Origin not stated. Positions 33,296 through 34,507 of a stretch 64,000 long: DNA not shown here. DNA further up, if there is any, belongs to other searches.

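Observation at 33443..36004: TPR-GT9-like glycosyltransferase adjacent to a Ser/Thr-rich low-complexity protein: candidate protein O-glycosylation (heptosylation-like) pair, next to a flotillin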

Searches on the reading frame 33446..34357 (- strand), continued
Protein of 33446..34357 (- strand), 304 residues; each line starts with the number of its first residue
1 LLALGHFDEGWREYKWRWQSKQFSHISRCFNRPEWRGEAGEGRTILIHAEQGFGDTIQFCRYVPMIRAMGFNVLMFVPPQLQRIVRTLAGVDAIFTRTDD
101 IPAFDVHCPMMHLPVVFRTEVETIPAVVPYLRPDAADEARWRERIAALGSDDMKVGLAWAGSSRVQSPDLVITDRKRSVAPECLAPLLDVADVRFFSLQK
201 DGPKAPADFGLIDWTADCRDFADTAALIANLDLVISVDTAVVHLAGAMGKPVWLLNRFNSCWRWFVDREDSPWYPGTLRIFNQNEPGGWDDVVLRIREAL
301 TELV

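Call 22: predict_structure(alignment_id=A1)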
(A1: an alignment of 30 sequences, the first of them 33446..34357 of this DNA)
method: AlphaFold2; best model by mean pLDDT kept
length: 304 residues; sequences in the alignment: 30
mean_pLDDT: 88.7   pTM: 0.89
mean pLDDT of the five models: 88.7, 88.6, 87.2, 84.5, 83.1
residues with pLDDT >= 90: 197; 70-90: 72; 50-70: 35; < 50: 0
segments of 3 or more residues with pLDDT < 50: none
pLDDT, mean of each block of 10 residues (from residue 1): 77 76 58 94 94 89 97 95 96 92 95 92 91 97 95 95 64 74 93 95 86 93 97 95 96 86 72 90 87 96 96
secondary structure, 60 per line:
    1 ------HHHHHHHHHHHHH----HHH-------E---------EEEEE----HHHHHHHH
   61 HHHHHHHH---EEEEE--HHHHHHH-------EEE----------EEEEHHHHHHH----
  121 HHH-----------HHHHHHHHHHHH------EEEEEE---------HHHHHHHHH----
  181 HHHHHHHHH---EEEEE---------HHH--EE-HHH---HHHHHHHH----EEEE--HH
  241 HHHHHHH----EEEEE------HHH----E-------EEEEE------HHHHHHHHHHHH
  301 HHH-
elements in order: H7-19 E44-48 H53-68 E72-76 H79-85 E93-95 E106-109 H110-116 H135-146 E153-158 H168-176 H181-189 E193-197 H221-228 E233-236 H239-247 E252-256 E278-282 H289-303

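Call 24: fold_search(model_id=the predicted structure, library=pdb)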
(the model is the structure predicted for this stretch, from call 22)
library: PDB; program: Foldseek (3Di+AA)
matches with E <= 10: 1456; with E <= 0.001: 35
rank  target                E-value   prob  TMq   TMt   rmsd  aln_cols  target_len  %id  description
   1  3tov_A                2.7e-08  1.00  0.58  0.52   6.8       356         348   10  The crystal structure of the glycosyl transferase family 9 from Veillonella parvula DSM 2008 (released 2011-09-21)
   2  3tov_B                5.9e-08  1.00  0.60  0.53   5.7       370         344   10  The crystal structure of the glycosyl transferase family 9 from Veillonella parvula DSM 2008 (released 2011-09-21)
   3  9grx_1                1.4e-06  1.00  0.58  0.45   6.5       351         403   12  NDH-PSI-LHCI supercomplex from S. oleracea (released 2025-02-12)
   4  1psw                  3.0e-06  1.00  0.58  0.54   6.4       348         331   11  Structure of E. coli ADP-heptose lps heptosyltransferase II (released 2003-07-08)
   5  2h1h_B                2.8e-05  1.00  0.50  0.48   7.3       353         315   11  E. coli heptosyltransferase WaaC with ADP-2-deoxy-2-fluoro heptose (released 2007-05-22)
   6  2h1h_A                3.1e-05  1.00  0.52  0.50   7.3       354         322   12  E. coli heptosyltransferase WaaC with ADP-2-deoxy-2-fluoro heptose (released 2007-05-22)
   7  3ia7_A                3.3e-05  1.00  0.33  0.27  18.3       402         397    9  Crystal Structure of CalG4, the Calicheamicin Glycosyltransferase (released 2010-06-02)
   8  4rap_E                3.5e-05  1.00  0.51  0.41   6.1       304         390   15  Crystal structure of bacterial iron-containing dodecameric glycosyltransferase TibC from enterotoxigenic E.coli H10407 (released 2014-10-29)
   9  4rb4_C                3.5e-05  1.00  0.50  0.40   5.9       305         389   13  Crystal structure of dodecameric iron-containing heptosyltransferase TibC in complex with ADP-D-beta-D-heptose at 3.9  (released 2014-11-05)
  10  6dfe_B                4.2e-05  1.00  0.53  0.50   6.8       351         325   12  The structure of a ternary complex of E. coli WaaC (released 2018-09-05)
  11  4rb4_A                6.1e-05  1.00  0.49  0.41   6.0       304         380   14  Crystal structure of dodecameric iron-containing heptosyltransferase TibC in complex with ADP-D-beta-D-heptose at 3.9  (released 2014-11-05)
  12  4rap_J                7.3e-05  1.00  0.52  0.42   6.5       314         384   13  Crystal structure of bacterial iron-containing dodecameric glycosyltransferase TibC from enterotoxigenic E.coli H10407 (released 2014-10-29)
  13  2gt1_A                7.3e-05  1.00  0.50  0.48   7.2       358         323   12  E. coli heptosyltransferase WaaC. (released 2007-05-01)
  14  4rb4_B                8.1e-05  1.00  0.52  0.43   5.7       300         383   13  Crystal structure of dodecameric iron-containing heptosyltransferase TibC in complex with ADP-D-beta-D-heptose at 3.9  (released 2014-11-05)
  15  4rb4_K                8.1e-05  1.00  0.51  0.41   6.0       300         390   14  Crystal structure of dodecameric iron-containing heptosyltransferase TibC in complex with ADP-D-beta-D-heptose at 3.9  (released 2014-11-05)
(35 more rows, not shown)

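Call 26: find_related_loci(query=A1, collection=genome_contigs, flank=8000)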
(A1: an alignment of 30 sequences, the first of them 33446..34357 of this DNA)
Query A1 (304 aa) in genome_contigs; peptide patterns used: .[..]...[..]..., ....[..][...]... (x = any residue, [..] = any of these).
600 stretches matched a pattern (row limit reached: there are more); 594 encode a relative of the query (tblastn E <= 1e-3); the best 80 are kept; 80 distinct loci.
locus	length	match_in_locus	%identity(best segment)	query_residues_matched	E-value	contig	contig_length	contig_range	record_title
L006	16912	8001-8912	68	1-302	4e-145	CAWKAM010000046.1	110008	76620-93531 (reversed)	MAG: uncultured delta proteobacterium isolate MFD03726.bin.1.124 genome assembly, contig: contig_71345, whole genome sho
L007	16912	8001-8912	68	1-302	5e-145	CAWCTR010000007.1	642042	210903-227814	MAG: uncultured delta proteobacterium isolate MFD01476.bin.2.8 genome assembly, contig: contig_25446, whole genome shotg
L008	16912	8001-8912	65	1-304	3e-139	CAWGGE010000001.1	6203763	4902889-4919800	MAG: uncultured delta proteobacterium isolate MFD01828.bin.2.72 genome assembly, contig: contig_14663, whole genome shot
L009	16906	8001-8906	61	1-302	2e-126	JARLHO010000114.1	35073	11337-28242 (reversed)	MAG: Syntrophobacteraceae bacterium isolate MAG_BA129 MetaBAT2_Bin_129_Anoxic_k141_1781945, whole genome shotgun sequenc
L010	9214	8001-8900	58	1-302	1e-115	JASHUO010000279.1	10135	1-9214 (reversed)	MAG: Alphaproteobacteria bacterium isolate JOPF181 JOPF_N14C_contig_107278, whole genome shotgun sequence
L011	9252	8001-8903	58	1-304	1e-114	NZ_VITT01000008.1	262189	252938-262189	Nitrospirillum viridazoti strain BR 11140 Ga0314212_108, whole genome shotgun sequence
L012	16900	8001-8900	53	1-301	6e-113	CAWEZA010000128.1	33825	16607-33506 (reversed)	MAG: uncultured delta proteobacterium isolate MFD04752.bin.2.55 genome assembly, contig: contig_93126, whole genome shot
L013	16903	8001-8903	53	1-302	5e-111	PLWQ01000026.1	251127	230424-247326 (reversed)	MAG: Fibrobacteres bacterium isolate fen_1185 73.20120800_E1D.40_contig_530, whole genome shotgun sequence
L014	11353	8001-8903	53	1-302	1e-108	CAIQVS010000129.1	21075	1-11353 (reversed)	MAG: uncultured proteobacterium isolate I3b_bin-431 genome assembly, contig: bin-431:129/454, whole genome shotgun seque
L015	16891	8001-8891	55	1-304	4e-107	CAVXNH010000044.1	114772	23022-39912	MAG: uncultured Alphaproteobacteria bacterium isolate MFD04780.bin.2.135 genome assembly, contig: contig_21843, whole ge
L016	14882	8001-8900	51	1-301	1e-106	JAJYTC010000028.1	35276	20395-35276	MAG: Deltaproteobacteria bacterium isolate DX1.bin82 NODE_1666_length_35276_cov_2.360636, whole genome shotgun sequence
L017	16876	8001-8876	54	1-293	9e-106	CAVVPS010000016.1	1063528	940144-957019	MAG: uncultured Alphaproteobacteria bacterium isolate MFD02579.bin.1.15 genome assembly, contig: contig_6396, whole geno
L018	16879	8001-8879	56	1-296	6e-105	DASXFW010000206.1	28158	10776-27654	MAG TPA_asm: Acetobacteraceae bacterium isolate SMAG_U5148 k141_227529, whole genome shotgun sequence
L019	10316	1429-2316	54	1-296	4e-105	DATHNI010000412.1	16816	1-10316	MAG TPA_asm: Acetobacteraceae bacterium isolate SMAG_U12654 k141_1592795, whole genome shotgun sequence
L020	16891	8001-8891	54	1-304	5e-105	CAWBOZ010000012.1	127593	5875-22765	MAG: uncultured Alphaproteobacteria bacterium isolate MFD09603.bin.2.91 genome assembly, contig: contig_21723, whole gen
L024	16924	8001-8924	49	1-304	6e-99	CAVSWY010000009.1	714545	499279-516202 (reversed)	MAG: uncultured Alphaproteobacteria bacterium isolate MFD05580.bin.1.84 genome assembly, contig: contig_26175, whole gen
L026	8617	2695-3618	50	1-304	1e-98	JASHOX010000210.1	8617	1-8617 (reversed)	MAG: Xanthobacteraceae bacterium isolate JOPF034 JOPF_AWAY_contig_992635, whole genome shotgun sequence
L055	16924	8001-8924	48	1-304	4e-92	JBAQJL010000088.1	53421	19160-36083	MAG: Xanthobacteraceae bacterium isolate MFD06121_ilm_asm_bin27 k127_145761, whole genome shotgun sequence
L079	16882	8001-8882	50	2-300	4e-87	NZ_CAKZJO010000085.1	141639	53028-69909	MAG: uncultured Bradyrhizobium sp. isolate ERR2144886_bin.2_CONCOCT_v1.1_MAG ERZ1034409.14, whole genome shotgun sequenc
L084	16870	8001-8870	48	5-300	3e-86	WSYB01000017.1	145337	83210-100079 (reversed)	MAG: Geobacteraceae bacterium isolate X3_MetaBAT.27 scaffold_307, whole genome shotgun sequence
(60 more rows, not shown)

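Call 46: search_solved_structures(query=A2, max_evalue=10, show_alignments=4)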
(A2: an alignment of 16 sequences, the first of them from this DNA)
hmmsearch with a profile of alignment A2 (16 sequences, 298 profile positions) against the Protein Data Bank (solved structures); distinct sequences matched with E-value up to 10: 3.
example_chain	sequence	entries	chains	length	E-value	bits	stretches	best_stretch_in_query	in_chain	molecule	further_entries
2gt1_A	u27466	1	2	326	0.24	13.8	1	217-246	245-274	Lipopolysaccharide heptosyltransferase-1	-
6dfe_A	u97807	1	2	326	0.24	13.8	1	217-246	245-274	ADP-heptose--LPS heptosyltransferase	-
2h1f_A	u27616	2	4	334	0.26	13.7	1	217-246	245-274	Lipopolysaccharide heptosyltransferase-1 | Lipopolysaccharide heptosyltransferase 1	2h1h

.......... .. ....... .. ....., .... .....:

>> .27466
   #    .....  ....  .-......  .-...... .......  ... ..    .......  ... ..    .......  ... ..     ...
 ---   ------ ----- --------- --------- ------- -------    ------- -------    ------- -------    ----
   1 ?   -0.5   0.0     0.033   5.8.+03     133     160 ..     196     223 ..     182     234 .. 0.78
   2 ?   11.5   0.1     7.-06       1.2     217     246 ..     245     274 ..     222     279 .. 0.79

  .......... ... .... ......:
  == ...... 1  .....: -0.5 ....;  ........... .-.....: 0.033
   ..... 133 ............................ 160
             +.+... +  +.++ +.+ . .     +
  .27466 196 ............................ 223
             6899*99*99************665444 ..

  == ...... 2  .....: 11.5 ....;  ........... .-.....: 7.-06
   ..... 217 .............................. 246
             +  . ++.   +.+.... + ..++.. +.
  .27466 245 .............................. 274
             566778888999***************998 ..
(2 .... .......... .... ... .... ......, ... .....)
